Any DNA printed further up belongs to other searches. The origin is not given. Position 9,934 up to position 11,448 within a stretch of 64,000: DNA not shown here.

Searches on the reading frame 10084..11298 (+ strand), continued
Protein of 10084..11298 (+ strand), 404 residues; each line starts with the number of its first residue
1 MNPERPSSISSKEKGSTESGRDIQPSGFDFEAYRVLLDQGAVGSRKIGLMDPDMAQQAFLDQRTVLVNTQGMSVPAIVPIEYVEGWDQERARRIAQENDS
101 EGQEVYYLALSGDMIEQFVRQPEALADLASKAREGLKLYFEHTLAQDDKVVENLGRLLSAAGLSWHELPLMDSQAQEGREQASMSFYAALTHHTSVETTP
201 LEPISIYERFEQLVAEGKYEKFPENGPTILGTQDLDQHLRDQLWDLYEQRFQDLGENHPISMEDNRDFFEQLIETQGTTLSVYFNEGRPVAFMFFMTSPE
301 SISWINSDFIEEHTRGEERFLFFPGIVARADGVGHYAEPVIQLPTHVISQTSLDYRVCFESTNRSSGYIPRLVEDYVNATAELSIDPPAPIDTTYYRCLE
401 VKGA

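Call 32: search_protein_families(library=pfam, proteins=[L011:3482-3862:+, L011:807-2138:+, L011:2205-3317:-, L012:4617-5903:+, L012:6774-7934:+, L012:9156-10085:-, L012:10188-12395:+, L013:5447-6733:+, L013:6796-7953:+, L013:9193-10125:-], max_evalue=0.001)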
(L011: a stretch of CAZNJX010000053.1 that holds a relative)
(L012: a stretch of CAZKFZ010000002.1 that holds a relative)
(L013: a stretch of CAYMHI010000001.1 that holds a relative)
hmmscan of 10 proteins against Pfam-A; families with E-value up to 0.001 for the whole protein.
L011:3482-3862:+ (126 aa): 1 family
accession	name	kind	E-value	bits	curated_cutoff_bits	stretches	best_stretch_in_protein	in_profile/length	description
PF02675.21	AdoMet_dc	-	2.7e-21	76.3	25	1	18-121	3-102/107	S-adenosylmethionine decarboxylase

L011:807-2138:+ (443 aa): 2 families
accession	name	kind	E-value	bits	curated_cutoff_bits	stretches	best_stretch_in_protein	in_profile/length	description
PF00675.25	Peptidase_M16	-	9.4e-16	58.5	22.3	1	24-147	1-123/149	Insulinase (Peptidase family M16)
PF05193.26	Peptidase_M16_C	-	1.7e-13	51.2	23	1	176-356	1-178/181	Peptidase M16 inactive domain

L011:2205-3317:- (370 aa): 2 families
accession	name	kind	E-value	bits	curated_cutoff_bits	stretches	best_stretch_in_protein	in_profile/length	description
PF02687.27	FtsX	-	7.6e-10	39.3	25.5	1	250-363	2-119/120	FtsX-like permease C-terminal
PF12704.14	MacB_PCD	-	5.5e-09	37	27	1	26-188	1-176/207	MacB-like periplasmic core domain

L012:4617-5903:+ (428 aa): 2 families
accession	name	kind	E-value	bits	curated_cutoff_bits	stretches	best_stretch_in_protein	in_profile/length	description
PF05193.26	Peptidase_M16_C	-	2.3e-18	67.2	23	1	167-343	1-178/181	Peptidase M16 inactive domain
PF00675.25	Peptidase_M16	-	2.1e-14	54.1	22.3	1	30-132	16-117/149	Insulinase (Peptidase family M16)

L012:6774-7934:+ (386 aa): 3 families
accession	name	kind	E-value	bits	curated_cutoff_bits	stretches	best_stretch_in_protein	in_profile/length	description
PF02784.22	Orn_Arg_deC_N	-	6.1e-55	186.7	23.4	1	35-269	3-247/247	Pyridoxal-dependent decarboxylase, pyridoxal binding domain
PF00278.28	Orn_DAP_Arg_deC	-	2.2e-13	50.7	23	1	175-365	5-95/95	Pyridoxal-dependent decarboxylase, C-terminal sheet domain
PF01168.26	Ala_racemase_N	-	6.2e-05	23.3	24.1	1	31-221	1-191/220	Alanine racemase, N-terminal domain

L012:9156-10085:- (309 aa): 1 family
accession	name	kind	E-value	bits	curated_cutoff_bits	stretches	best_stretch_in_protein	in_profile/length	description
PF09924.15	LPG_synthase_C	-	5.1e-16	59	27.5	1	29-302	3-297/298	Phosphatidylglycerol lysyltransferase, C-terminal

L012:10188-12395:+ (735 aa): 4 families
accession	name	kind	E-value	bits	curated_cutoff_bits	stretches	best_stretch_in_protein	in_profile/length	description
PF02518.31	HATPase_c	-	6.3e-26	91.4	26.4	1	598-711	2-110/111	Histidine kinase-, DNA gyrase B-, and HSP90-like ATPase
PF00512.31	HisKA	-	1e-19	70.8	26.9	1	482-549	1-65/66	His Kinase A (phospho-acceptor) domain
PF16927.11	HisKA_7TM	-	9.5e-16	58.8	28.6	1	15-225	5-222/224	N-terminal 7TM region of histidine kinase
PF13581.12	HATPase_c_2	-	2.5e-05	24.7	27.4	1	609-687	39-111/127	Histidine kinase-like ATPase domain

L013:5447-6733:+ (428 aa): 2 families
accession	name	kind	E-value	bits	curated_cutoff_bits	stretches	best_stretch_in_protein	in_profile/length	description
PF05193.26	Peptidase_M16_C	-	2.4e-18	67.1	23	1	167-343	1-178/181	Peptidase M16 inactive domain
PF00675.25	Peptidase_M16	-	1.4e-15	57.9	22.3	1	28-132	14-117/149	Insulinase (Peptidase family M16)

L013:6796-7953:+ (385 aa): 3 families
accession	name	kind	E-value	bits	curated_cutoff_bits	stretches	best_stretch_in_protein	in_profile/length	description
PF02784.22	Orn_Arg_deC_N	-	3e-59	200.8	23.4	1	35-268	3-247/247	Pyridoxal-dependent decarboxylase, pyridoxal binding domain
PF00278.28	Orn_DAP_Arg_deC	-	2.6e-13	50.5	23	1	147-364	5-95/95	Pyridoxal-dependent decarboxylase, C-terminal sheet domain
PF01168.26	Ala_racemase_N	-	1.8e-07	31.6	24.1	1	31-222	1-193/220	Alanine racemase, N-terminal domain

L013:9193-10125:- (310 aa): 1 family
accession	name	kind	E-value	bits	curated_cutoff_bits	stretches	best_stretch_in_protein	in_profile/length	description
PF09924.15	LPG_synthase_C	-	4.7e-26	92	27.5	1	30-304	3-297/298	Phosphatidylglycerol lysyltransferase, C-terminal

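Call 33: predict_structure(alignment_id=A1)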
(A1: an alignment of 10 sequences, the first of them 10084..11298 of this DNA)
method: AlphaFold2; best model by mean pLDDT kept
length: 404 residues; sequences in the alignment: 10
mean_pLDDT: 83.3   pTM: 0.81
mean pLDDT of the five models: 83.3, 82.8, 81.9, 77.9, 75.7
residues with pLDDT >= 90: 196; 70-90: 151; 50-70: 32; < 50: 25
segments of 3 or more residues with pLDDT < 50: 1-25
pLDDT, mean of each block of 10 residues (from residue 1): 30 28 58 90 89 93 93 93 78 67 84 92 94 90 90 96 92 83 91 70 80 95 96 94 90 64 78 88 96 88 84 78 85 83 89 85 84 90 91 92 84
secondary structure, 60 per line:
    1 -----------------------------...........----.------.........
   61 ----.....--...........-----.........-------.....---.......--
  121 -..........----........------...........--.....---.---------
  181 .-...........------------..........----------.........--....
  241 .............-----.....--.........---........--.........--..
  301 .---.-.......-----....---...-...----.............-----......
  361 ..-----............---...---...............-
elements in order: H30-40 H52-60 E65-69 E72-79 H88-96 E104-108 H112-118 H122-131 E136-143 H150-160 E163-167 E183-193 H206-215 E226-231 H237-253 H259-263 H266-274 E278-285 E288-296 H307-313 E319-322 E326-328 H337-349 E355-362 H368-379 E383-385 E389-403

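Call 38: search_solved_structures(query=L013:6796-7953:+, max_evalue=1e-10, show_alignments=1)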
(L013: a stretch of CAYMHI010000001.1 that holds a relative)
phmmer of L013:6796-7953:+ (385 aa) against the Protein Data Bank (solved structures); distinct sequences matched with E-value up to 1e-10: 39.
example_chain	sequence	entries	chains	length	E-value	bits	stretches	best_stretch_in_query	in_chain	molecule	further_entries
5gjm_A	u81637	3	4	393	1.7e-57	198.5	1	19-378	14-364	Lysine/ornithine decarboxylase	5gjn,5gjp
5gjo_A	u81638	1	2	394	3.3e-57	197.6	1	18-378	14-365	Lysine/ornithine decarboxylase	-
1szr_C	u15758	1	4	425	3.7e-55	190.8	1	26-385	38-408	Ornithine decarboxylase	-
1njj_A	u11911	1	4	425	4.5e-55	190.5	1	26-385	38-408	ornithine decarboxylase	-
1f3t_A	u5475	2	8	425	4.5e-55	190.5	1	26-385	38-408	ORNITHINE DECARBOXYLASE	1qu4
2tod_A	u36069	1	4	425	3.1e-54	187.8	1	26-385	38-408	PROTEIN (ORNITHINE DECARBOXYLASE)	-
2plj_A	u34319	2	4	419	3.4e-53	184.4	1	24-379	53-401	lysine/ornithine decarboxylase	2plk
7odc_A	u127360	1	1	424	3.3e-49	171.3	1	23-280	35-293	PROTEIN (ORNITHINE DECARBOXYLASE)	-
9b8m_A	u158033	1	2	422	9.9e-49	169.7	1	23-385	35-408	Ornithine decarboxylase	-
4zgy_A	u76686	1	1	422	9.9e-49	169.7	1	23-385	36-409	Ornithine decarboxylase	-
7s3f_A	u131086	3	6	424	1e-48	169.7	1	23-385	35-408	Ornithine decarboxylase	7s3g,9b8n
2on3_A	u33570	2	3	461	1.4e-48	169.2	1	23-385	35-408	Ornithine decarboxylase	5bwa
1d7k_A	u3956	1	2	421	1.4e-48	169.2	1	23-385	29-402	HUMAN ORNITHINE DECARBOXYLASE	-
2oo0_A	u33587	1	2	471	1.5e-48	169.1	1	23-385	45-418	Ornithine decarboxylase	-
7u6p_A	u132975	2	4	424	1.3e-47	166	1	23-385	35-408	Ornithine decarboxylase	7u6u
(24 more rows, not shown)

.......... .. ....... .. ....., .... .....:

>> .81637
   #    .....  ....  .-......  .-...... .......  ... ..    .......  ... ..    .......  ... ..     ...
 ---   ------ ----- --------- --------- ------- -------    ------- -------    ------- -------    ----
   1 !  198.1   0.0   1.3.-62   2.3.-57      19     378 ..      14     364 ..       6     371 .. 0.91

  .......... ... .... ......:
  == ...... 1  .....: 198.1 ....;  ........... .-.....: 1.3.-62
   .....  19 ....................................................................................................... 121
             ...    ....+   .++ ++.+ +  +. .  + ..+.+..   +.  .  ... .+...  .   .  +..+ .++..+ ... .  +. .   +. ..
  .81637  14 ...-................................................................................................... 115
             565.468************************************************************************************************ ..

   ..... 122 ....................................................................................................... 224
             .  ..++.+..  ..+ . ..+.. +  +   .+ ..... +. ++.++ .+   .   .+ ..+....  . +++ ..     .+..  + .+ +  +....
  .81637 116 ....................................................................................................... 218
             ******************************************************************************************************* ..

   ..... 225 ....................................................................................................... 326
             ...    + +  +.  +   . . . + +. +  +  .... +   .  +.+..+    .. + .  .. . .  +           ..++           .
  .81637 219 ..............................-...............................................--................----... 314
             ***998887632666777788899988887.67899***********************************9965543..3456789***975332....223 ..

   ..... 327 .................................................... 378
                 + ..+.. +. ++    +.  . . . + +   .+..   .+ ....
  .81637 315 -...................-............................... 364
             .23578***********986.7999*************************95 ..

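Call 59: search_protein_families(library=pfam, proteins=[L001:7395-7889:+], max_evalue=1)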
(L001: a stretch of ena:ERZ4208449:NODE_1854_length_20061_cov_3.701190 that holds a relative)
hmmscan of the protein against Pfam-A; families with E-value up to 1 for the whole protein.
L001:7395-7889:+ (164 aa): 3 families
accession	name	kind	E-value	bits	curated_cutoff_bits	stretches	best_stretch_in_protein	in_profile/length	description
PF08285.16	DPM3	-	0.013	16.1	25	1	10-75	8-70/90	Dolichol-phosphate mannosyltransferase subunit 3 (DPM3)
PF07332.16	Phage_holin_3_6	-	0.033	14.7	28.4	1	10-69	37-97/116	Putative Actinobacterial Holin-X, holin superfamily III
PF02444.21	HEV_ORF1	-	0.33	12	27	1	4-36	25-56/114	Hepatitis E virus ORF-2 (Putative capsid protein)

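Call 61: search_protein_representatives(alignment_id=A1)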
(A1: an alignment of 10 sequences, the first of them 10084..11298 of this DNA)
Query: 10 sequences, 405 profile positions. Proteins with E-value up to 0.001 (for the whole library): 449; up to 1e-10: 371; up to 1e-30: 174. The best 150 are listed.
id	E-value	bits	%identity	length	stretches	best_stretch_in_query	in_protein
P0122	2.5e-177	606.2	-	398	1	18-405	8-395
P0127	8.0e-176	601.3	-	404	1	1-404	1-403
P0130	1.0e-133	462.6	-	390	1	7-405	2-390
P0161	2.2e-123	428.6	-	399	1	26-404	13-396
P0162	2.1e-102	359.5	-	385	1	24-404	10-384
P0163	1.0e-99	350.7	-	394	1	24-404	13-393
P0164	1.3e-99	350.3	-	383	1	32-404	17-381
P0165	7.9e-99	347.7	-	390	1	34-404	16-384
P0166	1.6e-98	346.7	-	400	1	27-404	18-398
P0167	3.8e-98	345.5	-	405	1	34-402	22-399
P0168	1.5e-97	343.5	-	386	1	24-403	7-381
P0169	2.4e-97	342.8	-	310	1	111-404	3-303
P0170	1.1e-94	334.0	-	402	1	37-404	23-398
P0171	5.3e-94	331.8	-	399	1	24-384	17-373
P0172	5.6e-94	331.7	-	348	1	53-404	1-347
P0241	8.0e-48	179.7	-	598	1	33-396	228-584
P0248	1.2e-45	172.6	-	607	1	56-391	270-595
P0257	1.7e-43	165.5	-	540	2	239-383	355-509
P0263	1.8e-41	158.8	-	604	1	27-404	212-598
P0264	2.2e-41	158.5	-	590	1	36-389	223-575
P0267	4.4e-41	157.5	-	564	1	40-387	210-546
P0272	6.3e-40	153.7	-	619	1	24-402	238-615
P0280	4.3e-38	147.7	-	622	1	23-404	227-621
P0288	7.8e-37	143.5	-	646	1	49-389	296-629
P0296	1.3e-35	139.6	-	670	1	25-395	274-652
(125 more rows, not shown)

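Call 62: search_protein_families(library=pfam, proteins=[P0241, P0248, P0263, P0264, P0267, P0272, P0280, P0288, P0296, P0257], max_evalue=0.01)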
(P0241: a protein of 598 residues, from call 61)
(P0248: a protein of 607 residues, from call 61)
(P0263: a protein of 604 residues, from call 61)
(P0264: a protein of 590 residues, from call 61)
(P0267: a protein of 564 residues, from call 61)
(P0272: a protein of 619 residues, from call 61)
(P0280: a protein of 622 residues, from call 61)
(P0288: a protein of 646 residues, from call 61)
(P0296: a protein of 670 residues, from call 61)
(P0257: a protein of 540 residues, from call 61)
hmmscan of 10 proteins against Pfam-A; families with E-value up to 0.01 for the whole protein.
P0241 (598 aa): 0 families

P0248 (607 aa): 0 families

P0263 (604 aa): 0 families

P0264 (590 aa): 0 families

P0267 (564 aa): 0 families

P0272 (619 aa): 0 families

P0280 (622 aa): 0 families

P0288 (646 aa): 0 families

P0296 (670 aa): 0 families

P0257 (540 aa): 0 families

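Call 65: find_encoding_contigs(protein=P0263, flank=6000, max_places=2)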
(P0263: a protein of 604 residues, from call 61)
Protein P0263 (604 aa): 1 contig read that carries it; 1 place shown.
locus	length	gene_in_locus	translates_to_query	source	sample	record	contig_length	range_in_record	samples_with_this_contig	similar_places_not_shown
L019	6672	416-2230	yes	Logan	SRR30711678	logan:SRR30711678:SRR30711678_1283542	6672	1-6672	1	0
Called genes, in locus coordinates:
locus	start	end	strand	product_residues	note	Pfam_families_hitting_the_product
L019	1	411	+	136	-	?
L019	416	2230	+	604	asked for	-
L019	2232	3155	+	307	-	PF09924:LPG_synthase_C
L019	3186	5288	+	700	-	PF16927:HisKA_7TM, PF00512:HisKA, PF02518:HATPase_c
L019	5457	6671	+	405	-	?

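Call 66: find_encoding_contigs(protein=P0161, flank=6000, max_places=2)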
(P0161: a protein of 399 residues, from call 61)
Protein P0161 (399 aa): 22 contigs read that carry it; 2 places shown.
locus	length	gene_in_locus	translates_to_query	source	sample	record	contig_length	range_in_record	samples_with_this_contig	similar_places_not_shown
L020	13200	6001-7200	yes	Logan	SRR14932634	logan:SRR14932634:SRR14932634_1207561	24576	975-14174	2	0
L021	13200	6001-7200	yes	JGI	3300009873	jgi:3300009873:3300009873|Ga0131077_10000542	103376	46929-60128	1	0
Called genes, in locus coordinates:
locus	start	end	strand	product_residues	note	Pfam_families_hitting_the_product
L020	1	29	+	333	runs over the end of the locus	?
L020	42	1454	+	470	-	PF00587:tRNA-synt_2b, PF03129:HGTP_anticodon, PF09180:ProRS-C_1 (weak)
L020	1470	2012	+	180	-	-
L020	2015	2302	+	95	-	PF12647:RNHCP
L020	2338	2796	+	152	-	-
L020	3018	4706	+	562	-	PF00005:ABC_tran, PF13555:AAA_29 (faint), PF25199:nSTAND_NTPase5 (faint), PF00910:RNA_helicase (faint), PF01926:MMR_HSR1 (faint), PF02463:SMC_N (weak), PF00005:ABC_tran, PF13401:AAA_22 (weak), +7 more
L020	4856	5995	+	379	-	PF01168:Ala_racemase_N, PF02784:Orn_Arg_deC_N, PF00278:Orn_DAP_Arg_deC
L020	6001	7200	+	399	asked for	-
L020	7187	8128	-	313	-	PF09924:LPG_synthase_C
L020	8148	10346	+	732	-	PF16927:HisKA_7TM, PF00512:HisKA, PF02518:HATPase_c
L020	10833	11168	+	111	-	-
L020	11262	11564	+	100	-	-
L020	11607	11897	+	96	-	-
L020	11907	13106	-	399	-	PF00162:PGK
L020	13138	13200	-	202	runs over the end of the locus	PF07884:VKOR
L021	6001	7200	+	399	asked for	-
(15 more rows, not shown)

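Call 71: find_related_loci(query=A4, collection=metagenome_contigs, flank=5000)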
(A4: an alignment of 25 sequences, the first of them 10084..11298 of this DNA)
Query A4 (404 aa) in metagenome_contigs; peptide patterns used: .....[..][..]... (x = any residue, [..] = any of these).
116 stretches matched a pattern; 16 encode a relative of the query (tblastn E <= 1e-3); 16 distinct loci.
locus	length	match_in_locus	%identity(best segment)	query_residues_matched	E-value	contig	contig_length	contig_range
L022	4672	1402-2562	35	21-402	8e-76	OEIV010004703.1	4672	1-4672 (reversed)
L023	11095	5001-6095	34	29-397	4e-65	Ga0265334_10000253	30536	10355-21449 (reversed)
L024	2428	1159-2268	35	36-398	3e-66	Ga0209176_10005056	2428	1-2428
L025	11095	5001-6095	34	29-397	4e-65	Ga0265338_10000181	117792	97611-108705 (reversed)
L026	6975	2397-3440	27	26-378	4e-41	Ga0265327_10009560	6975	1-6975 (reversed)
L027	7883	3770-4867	30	26-395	4e-41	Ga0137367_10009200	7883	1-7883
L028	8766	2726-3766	29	30-386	1e-40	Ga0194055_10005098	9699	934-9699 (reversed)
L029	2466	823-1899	32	28-385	2e-39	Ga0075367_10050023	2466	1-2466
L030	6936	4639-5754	29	29-400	8e-37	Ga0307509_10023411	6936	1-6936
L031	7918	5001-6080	31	29-388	2e-36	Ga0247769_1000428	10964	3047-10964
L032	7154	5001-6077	31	28-396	9e-36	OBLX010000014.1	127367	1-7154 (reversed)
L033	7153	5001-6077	31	28-396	9e-36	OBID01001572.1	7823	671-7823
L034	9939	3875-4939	26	30-396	3e-29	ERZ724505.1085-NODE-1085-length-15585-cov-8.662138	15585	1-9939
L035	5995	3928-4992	26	30-396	3e-29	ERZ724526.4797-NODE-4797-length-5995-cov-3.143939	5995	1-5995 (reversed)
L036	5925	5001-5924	30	29-336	9e-29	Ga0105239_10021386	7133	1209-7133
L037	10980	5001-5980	31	73-401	4e-18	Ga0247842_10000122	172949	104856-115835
